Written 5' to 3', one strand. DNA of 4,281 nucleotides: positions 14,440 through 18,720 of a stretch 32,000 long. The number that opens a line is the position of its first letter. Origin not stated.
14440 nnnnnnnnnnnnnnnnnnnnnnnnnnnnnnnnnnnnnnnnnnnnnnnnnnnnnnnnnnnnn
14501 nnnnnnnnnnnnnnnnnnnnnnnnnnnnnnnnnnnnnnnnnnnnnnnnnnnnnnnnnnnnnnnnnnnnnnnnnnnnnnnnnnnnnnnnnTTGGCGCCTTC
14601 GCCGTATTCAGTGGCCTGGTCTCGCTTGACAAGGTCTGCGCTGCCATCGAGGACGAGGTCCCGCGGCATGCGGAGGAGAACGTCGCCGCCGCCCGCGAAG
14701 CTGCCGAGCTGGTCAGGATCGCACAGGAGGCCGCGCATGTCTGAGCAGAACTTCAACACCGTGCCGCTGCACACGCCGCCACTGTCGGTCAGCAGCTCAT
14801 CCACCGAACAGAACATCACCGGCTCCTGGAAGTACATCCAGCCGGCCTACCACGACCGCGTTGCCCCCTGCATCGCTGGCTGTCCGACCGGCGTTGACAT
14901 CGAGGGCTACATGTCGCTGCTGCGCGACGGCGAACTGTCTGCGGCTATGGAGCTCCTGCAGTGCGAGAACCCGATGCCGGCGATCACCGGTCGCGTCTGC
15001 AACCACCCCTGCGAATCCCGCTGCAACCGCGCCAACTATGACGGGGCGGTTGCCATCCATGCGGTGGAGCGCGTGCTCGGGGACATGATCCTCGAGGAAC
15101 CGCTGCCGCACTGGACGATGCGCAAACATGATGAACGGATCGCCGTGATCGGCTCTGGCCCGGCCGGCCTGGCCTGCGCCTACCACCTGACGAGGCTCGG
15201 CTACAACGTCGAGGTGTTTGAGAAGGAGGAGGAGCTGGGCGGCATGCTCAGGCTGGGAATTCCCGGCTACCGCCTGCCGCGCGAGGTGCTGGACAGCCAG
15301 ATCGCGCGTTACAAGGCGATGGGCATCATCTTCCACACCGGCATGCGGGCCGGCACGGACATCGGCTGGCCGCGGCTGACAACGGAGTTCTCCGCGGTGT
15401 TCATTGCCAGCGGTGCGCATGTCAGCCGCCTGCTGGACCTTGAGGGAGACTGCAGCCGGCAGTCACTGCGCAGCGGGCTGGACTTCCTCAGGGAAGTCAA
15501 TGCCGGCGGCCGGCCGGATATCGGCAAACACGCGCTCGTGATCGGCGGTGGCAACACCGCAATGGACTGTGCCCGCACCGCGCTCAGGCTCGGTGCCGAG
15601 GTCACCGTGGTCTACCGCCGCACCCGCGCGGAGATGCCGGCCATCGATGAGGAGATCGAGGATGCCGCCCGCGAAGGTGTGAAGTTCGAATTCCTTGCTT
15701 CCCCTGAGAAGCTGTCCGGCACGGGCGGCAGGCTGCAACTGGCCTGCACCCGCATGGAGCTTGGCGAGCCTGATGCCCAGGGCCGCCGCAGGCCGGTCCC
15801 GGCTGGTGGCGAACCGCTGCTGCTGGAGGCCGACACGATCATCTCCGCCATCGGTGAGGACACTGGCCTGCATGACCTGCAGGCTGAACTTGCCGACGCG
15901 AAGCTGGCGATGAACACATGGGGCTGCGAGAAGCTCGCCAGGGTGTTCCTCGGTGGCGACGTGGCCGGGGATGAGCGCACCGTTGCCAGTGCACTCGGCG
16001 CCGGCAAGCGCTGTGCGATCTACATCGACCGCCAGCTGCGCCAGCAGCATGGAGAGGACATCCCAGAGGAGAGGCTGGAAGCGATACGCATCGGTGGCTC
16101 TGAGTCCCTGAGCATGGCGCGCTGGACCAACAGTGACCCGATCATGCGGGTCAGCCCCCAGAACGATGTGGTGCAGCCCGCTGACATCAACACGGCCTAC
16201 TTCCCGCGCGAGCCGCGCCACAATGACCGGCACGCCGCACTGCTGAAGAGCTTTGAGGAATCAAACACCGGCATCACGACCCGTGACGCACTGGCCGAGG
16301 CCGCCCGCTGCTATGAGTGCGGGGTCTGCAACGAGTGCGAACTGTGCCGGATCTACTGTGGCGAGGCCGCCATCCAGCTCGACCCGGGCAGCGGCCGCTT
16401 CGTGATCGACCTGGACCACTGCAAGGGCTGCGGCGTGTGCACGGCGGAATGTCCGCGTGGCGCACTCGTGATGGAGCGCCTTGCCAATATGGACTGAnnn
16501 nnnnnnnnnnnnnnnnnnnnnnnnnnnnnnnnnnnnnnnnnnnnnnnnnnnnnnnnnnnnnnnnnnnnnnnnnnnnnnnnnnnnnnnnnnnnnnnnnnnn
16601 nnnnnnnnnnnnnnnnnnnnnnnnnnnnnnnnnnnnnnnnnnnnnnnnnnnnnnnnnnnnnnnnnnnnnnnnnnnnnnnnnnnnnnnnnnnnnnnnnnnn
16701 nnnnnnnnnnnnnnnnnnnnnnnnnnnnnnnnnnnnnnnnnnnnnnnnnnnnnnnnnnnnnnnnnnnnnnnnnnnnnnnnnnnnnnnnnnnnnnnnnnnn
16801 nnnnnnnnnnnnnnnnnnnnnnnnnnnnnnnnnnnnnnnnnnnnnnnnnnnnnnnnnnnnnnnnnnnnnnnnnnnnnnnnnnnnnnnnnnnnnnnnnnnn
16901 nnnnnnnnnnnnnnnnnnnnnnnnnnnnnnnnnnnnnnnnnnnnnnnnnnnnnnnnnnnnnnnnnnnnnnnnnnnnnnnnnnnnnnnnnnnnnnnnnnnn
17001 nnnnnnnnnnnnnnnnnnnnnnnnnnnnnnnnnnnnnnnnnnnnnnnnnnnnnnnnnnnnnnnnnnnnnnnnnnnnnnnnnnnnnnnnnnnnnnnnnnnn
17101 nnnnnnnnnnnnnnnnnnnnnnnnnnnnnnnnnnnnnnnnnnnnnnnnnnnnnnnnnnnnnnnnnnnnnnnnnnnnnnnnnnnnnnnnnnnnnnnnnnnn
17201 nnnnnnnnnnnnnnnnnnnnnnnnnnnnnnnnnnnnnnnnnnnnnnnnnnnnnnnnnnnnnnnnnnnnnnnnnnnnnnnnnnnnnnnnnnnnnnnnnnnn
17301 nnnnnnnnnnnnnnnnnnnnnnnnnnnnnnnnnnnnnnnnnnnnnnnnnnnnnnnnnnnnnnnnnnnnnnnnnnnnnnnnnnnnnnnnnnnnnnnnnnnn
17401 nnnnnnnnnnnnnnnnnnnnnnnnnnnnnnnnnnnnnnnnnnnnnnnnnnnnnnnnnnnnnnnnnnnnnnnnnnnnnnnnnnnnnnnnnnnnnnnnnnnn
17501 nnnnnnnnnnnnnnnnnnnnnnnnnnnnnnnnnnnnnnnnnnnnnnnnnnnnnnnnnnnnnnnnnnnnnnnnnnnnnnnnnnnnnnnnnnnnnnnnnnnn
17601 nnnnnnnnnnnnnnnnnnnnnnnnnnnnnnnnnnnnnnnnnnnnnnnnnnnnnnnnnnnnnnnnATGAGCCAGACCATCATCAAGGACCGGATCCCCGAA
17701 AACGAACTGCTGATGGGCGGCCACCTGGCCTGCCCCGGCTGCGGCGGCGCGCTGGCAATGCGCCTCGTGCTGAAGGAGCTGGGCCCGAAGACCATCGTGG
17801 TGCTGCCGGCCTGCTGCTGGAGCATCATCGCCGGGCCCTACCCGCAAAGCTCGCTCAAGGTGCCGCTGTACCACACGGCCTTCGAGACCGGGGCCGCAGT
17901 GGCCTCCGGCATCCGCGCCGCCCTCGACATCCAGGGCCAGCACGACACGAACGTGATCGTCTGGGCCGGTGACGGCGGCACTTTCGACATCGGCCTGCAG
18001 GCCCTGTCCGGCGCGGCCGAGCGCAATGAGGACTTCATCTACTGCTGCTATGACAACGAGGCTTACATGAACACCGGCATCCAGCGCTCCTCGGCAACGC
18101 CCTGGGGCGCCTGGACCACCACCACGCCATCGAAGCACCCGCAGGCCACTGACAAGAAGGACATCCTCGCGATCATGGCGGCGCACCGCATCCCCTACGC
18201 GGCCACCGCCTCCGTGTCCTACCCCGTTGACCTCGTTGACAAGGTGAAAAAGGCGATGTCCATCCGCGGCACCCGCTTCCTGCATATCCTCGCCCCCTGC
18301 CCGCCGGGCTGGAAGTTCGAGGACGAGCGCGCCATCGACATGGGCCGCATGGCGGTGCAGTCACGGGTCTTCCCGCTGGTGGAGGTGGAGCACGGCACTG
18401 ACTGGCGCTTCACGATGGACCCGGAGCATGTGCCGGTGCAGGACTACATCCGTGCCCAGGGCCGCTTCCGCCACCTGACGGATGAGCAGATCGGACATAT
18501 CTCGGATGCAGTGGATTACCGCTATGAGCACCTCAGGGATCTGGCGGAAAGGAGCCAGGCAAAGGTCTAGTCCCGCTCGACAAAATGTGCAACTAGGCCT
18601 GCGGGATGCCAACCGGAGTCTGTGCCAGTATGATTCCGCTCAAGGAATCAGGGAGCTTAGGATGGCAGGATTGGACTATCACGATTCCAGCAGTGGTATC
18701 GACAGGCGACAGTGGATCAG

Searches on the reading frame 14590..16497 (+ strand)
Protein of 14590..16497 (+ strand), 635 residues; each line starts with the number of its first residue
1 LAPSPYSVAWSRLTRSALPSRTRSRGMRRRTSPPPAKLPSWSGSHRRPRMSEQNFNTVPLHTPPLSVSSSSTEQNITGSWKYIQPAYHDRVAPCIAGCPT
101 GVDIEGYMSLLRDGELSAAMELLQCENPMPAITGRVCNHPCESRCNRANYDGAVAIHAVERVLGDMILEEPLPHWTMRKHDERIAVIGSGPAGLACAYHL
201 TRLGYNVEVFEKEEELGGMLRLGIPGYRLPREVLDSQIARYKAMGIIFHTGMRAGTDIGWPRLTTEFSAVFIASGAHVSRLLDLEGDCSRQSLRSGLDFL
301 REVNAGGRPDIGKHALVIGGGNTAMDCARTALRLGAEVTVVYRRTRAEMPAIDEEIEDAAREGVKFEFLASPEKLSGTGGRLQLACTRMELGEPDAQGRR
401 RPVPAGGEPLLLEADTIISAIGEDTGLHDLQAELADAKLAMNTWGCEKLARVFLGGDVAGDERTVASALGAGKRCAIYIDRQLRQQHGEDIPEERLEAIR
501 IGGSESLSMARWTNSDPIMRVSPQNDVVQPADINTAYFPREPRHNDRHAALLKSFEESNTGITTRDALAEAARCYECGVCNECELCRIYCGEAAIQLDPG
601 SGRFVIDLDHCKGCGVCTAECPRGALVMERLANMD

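Call 5: search_protein_families(library=pfam, proteins=[window:14590-16497:+], max_evalue=0.01)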
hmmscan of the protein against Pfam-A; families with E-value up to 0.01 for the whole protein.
window:14590-16497:+ (635 aa): 25 families
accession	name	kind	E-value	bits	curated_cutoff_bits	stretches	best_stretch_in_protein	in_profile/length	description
PF07992.20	Pyr_redox_2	-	1.2e-30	107.4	26.1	1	183-469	2-288/291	Pyridine nucleotide-disulphide oxidoreductase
PF14691.11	Fer4_20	-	4.5e-18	65.6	25.8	1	92-169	30-110/113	Dihydroprymidine dehydrogenase domain II, 4Fe-4S cluster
PF00070.33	Pyr_redox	-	7.3e-16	58.9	22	2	314-363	1-54/82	Pyridine nucleotide-disulphide oxidoreductase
PF13738.12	Pyr_redox_3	-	3.4e-12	46.7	30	2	312-368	164-231/305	Pyridine nucleotide-disulphide oxidoreductase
PF13450.12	NAD_binding_8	-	7.5e-12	45.8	21.9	1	186-220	1-35/68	NAD(P)-binding Rossmann-like domain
PF01266.30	DAO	-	7.8e-10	39.2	27.9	1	183-217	1-35/353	FAD dependent oxidoreductase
PF01262.27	AlaDh_PNT_C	-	5.2e-08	33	23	1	314-346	30-62/214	Alanine dehydrogenase/PNT, C-terminal domain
PF00890.30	FAD_binding_2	-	7.8e-08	32.4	20.4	1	184-220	2-38/414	FAD binding domain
PF12831.13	FAD_oxidored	-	8.7e-08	32.3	27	1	184-220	2-38/416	FAD dependent oxidoreductase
PF03486.20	HI0933_like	-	3.9e-07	30.2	50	1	183-219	2-38/244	HI0933-like protein Rossmann domain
PF13241.12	NAD_binding_7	-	4.8e-07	30.8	22.1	1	312-361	7-52/104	Putative NAD(P)-binding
PF00037.32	Fer4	-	6.3e-06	26.2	21.1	1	605-626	2-23/24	4Fe-4S binding domain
PF21799.2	MurD-like_N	-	6.6e-05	23.6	27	0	183-218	2-37/88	Mur ligase MurD-like, N-terminal domain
PF01593.30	Amino_oxidase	-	6.7e-05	22.8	19.8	1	192-218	2-28/443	Flavin containing amine oxidoreductase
PF01946.23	Thi4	-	0.00011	22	26.2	1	183-223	19-60/235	Thi4 family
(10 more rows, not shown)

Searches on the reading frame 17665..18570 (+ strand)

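Call 5: search_protein_families(library=pfam, proteins=[window:17665-18570:+], max_evalue=0.01)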
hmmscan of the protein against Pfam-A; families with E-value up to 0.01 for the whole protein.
window:17665-18570:+ (301 aa): 1 family
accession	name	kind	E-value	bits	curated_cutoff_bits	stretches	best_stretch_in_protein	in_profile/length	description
PF02775.26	TPP_enzyme_C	-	1.5e-21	77.3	21.9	1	61-208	19-151/151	Thiamine pyrophosphate enzyme, C-terminal TPP binding domain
